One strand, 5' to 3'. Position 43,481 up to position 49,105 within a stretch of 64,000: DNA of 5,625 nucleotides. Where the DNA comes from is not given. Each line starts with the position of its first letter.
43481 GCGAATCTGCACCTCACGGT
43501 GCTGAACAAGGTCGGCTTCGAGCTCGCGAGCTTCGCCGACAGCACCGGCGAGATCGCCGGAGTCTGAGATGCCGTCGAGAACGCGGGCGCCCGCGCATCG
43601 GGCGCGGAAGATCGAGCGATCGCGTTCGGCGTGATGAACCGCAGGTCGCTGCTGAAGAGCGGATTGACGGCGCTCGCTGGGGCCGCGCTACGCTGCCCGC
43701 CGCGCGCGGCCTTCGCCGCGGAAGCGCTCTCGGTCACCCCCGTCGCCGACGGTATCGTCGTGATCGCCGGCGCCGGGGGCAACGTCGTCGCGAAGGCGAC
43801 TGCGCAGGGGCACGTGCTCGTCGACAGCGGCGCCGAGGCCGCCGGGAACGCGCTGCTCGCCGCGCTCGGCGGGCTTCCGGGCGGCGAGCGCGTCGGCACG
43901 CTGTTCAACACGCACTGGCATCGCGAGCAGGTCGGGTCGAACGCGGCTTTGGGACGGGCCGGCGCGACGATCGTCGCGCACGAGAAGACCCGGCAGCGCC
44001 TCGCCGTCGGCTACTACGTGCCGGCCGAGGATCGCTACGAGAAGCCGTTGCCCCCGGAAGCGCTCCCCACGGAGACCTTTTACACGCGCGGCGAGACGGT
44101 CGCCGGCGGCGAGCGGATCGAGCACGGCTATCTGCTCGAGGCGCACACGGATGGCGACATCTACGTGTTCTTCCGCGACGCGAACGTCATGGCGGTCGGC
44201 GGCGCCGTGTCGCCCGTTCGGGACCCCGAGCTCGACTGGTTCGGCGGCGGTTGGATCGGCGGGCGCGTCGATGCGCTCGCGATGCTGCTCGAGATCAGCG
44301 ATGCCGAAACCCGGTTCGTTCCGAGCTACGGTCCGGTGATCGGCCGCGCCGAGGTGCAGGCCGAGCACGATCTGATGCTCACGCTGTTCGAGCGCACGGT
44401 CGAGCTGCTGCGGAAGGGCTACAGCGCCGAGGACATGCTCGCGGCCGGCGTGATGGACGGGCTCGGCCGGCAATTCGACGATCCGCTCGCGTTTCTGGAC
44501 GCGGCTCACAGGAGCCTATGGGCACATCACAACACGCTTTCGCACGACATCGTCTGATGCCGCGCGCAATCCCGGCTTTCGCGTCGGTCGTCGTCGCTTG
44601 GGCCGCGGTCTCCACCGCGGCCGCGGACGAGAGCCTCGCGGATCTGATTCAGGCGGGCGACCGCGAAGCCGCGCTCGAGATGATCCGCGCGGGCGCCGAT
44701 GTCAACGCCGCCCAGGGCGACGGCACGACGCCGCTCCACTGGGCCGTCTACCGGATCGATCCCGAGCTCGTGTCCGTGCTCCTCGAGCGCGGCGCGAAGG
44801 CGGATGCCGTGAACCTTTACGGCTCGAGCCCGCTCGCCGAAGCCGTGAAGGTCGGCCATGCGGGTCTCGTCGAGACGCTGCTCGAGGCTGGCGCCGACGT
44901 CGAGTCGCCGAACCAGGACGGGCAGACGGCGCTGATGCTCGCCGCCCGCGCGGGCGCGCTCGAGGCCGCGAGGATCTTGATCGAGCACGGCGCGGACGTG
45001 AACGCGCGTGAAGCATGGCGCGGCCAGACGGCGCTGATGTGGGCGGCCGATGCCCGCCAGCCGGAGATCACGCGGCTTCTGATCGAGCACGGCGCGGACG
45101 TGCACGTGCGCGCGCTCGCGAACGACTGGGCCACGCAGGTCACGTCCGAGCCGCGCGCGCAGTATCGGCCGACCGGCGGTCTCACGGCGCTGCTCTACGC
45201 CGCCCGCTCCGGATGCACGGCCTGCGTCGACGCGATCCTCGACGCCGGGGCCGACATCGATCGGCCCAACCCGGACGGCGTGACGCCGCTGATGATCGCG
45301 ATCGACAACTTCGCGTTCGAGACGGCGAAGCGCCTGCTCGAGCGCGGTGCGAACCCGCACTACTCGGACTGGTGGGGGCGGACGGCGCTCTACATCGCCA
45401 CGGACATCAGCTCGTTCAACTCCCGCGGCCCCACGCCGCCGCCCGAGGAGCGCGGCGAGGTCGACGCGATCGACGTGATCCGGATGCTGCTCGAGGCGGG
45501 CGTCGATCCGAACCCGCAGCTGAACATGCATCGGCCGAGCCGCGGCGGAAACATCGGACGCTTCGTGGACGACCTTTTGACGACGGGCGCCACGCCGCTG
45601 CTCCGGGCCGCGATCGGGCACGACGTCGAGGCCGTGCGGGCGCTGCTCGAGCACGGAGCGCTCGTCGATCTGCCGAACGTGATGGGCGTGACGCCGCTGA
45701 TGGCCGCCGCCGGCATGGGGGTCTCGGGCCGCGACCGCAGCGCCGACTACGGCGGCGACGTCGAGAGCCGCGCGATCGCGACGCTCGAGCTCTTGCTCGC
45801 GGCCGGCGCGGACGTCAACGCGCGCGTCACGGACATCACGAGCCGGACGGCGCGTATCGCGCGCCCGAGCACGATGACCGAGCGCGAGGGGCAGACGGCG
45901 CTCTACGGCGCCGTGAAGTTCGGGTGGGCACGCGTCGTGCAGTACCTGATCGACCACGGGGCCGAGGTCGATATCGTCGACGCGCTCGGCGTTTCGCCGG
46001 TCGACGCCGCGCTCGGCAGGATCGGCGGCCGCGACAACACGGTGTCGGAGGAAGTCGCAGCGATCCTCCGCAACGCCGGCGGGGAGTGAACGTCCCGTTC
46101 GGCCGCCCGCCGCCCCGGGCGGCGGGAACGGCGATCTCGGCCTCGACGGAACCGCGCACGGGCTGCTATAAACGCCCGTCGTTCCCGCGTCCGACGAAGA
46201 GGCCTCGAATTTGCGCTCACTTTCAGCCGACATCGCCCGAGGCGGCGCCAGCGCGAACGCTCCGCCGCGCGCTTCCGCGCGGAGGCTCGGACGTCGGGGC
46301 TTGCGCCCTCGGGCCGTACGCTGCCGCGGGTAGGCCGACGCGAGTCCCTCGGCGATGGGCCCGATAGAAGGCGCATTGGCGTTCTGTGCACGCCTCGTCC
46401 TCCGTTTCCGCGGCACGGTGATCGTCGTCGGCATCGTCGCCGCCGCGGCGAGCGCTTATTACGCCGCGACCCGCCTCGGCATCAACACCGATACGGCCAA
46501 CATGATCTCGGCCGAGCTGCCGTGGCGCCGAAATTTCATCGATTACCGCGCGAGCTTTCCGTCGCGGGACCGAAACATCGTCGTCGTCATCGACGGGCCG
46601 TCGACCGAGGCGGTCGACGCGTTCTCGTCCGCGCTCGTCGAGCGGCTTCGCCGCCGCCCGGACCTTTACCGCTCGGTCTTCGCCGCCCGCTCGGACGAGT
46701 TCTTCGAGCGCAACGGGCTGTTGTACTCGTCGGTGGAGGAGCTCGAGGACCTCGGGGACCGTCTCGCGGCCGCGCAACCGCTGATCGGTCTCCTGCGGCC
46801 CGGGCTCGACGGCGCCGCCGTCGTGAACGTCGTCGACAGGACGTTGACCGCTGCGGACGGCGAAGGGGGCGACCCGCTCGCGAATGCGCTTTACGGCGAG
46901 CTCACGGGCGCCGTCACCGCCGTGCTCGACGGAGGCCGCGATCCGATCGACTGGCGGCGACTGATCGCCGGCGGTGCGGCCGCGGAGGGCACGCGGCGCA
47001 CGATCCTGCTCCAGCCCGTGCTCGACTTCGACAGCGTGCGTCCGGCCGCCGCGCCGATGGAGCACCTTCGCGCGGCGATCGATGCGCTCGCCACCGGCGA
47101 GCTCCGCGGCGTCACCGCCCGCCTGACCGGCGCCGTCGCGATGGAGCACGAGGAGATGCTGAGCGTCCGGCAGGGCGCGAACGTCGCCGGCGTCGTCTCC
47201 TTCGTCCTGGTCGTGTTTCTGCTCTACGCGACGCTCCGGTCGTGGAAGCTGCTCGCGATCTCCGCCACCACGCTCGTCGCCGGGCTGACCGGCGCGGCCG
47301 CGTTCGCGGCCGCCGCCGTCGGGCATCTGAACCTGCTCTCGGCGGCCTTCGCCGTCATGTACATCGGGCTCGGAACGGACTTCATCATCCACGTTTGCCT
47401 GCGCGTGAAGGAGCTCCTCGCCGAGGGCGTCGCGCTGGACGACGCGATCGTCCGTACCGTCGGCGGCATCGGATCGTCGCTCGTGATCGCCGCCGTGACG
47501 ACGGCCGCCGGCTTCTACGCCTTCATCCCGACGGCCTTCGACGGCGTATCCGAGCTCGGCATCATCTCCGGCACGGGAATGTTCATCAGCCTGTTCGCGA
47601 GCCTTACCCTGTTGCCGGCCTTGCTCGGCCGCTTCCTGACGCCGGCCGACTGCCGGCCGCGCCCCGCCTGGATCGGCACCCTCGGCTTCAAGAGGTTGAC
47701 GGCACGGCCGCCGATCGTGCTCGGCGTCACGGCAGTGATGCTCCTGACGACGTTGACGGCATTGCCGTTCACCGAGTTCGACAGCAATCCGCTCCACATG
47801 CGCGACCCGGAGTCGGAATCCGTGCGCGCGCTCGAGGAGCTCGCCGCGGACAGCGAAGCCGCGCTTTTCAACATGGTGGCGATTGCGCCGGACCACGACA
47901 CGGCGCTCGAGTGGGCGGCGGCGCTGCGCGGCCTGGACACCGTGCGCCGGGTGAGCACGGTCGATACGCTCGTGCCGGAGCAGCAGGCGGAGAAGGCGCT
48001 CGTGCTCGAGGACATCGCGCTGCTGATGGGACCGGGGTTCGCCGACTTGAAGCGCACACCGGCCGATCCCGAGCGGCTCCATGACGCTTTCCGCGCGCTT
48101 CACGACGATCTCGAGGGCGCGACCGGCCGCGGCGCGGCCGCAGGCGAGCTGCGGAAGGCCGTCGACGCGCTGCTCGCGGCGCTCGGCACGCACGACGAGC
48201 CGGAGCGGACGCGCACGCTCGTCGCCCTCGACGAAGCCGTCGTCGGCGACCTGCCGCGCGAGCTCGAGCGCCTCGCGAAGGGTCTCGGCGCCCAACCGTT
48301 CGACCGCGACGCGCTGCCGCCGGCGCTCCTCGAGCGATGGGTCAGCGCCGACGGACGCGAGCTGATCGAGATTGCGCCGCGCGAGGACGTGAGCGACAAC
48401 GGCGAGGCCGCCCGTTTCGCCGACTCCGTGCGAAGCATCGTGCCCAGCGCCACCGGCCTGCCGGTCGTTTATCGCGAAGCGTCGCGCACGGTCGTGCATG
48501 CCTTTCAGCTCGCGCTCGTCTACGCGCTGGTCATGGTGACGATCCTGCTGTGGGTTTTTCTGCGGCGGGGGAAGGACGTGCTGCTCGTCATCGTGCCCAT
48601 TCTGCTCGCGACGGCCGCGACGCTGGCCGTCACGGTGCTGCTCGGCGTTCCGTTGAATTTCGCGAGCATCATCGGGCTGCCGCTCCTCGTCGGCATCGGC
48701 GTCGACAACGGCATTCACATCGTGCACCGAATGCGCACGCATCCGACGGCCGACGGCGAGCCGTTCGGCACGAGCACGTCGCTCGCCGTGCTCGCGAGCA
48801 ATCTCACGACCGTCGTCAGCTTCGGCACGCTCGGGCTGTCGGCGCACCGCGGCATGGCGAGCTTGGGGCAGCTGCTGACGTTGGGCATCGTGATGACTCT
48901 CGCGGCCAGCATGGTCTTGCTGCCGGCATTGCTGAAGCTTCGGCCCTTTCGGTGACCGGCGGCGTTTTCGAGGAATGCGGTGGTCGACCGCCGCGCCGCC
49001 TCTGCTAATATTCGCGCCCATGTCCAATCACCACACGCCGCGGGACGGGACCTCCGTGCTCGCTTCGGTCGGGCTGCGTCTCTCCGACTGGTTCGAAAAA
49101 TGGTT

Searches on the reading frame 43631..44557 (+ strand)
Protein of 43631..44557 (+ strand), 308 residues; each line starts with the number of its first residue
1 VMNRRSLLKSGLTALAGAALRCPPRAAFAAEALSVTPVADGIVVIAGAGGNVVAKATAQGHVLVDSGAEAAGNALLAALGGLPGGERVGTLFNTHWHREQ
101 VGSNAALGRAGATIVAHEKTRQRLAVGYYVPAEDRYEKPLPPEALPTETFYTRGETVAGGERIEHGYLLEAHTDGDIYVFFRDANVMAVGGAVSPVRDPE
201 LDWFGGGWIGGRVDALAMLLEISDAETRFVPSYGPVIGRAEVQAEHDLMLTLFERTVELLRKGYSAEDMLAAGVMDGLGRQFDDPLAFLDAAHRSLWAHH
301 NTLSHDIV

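Call 10: search_protein_families(library=pfam, max_evalue=0.001, proteins=[window:43631-44557:+])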
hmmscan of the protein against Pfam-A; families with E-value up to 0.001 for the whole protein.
window:43631-44557:+ (308 aa): 1 family
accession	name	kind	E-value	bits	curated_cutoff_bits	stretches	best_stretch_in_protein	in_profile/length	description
PF00753.33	Lactamase_B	-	9.2e-08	32.7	22.7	1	57-208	13-167/196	Metallo-beta-lactamase superfamily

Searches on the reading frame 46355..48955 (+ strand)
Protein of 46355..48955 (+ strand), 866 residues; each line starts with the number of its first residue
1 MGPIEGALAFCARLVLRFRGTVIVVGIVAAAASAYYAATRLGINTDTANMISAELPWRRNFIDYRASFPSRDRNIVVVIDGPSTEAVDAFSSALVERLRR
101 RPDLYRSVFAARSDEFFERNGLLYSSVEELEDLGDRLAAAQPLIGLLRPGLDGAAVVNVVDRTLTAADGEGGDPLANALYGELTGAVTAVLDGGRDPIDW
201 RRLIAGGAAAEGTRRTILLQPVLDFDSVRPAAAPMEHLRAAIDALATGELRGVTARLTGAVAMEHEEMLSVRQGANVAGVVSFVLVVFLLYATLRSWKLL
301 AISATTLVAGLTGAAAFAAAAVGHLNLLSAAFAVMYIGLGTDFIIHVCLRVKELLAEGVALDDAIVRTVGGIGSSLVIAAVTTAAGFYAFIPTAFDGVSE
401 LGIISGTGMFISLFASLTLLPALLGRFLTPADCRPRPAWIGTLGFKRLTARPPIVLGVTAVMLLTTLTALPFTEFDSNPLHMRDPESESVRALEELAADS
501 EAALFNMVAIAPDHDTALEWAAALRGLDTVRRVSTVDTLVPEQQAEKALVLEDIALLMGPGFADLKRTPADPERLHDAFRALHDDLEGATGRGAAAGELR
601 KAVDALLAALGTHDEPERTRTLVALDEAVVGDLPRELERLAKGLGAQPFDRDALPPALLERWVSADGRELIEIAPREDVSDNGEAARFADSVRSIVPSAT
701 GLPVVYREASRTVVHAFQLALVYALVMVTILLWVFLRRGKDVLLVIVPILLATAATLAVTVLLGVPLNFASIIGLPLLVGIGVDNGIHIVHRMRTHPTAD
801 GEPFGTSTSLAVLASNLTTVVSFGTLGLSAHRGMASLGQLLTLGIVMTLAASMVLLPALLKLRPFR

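Call 10: search_protein_families(library=pfam, max_evalue=0.001, proteins=[window:46355-48955:+])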
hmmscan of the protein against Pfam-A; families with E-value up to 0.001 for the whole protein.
window:46355-48955:+ (866 aa): 2 families
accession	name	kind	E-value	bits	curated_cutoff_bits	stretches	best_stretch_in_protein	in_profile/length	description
PF03176.21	MMPL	-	3.3e-30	105.6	20.5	2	235-425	107-300/333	MMPL family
PF00873.25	ACR_tran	-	8.4e-09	34.1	28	1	696-795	310-411/1021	AcrB/AcrD/AcrF family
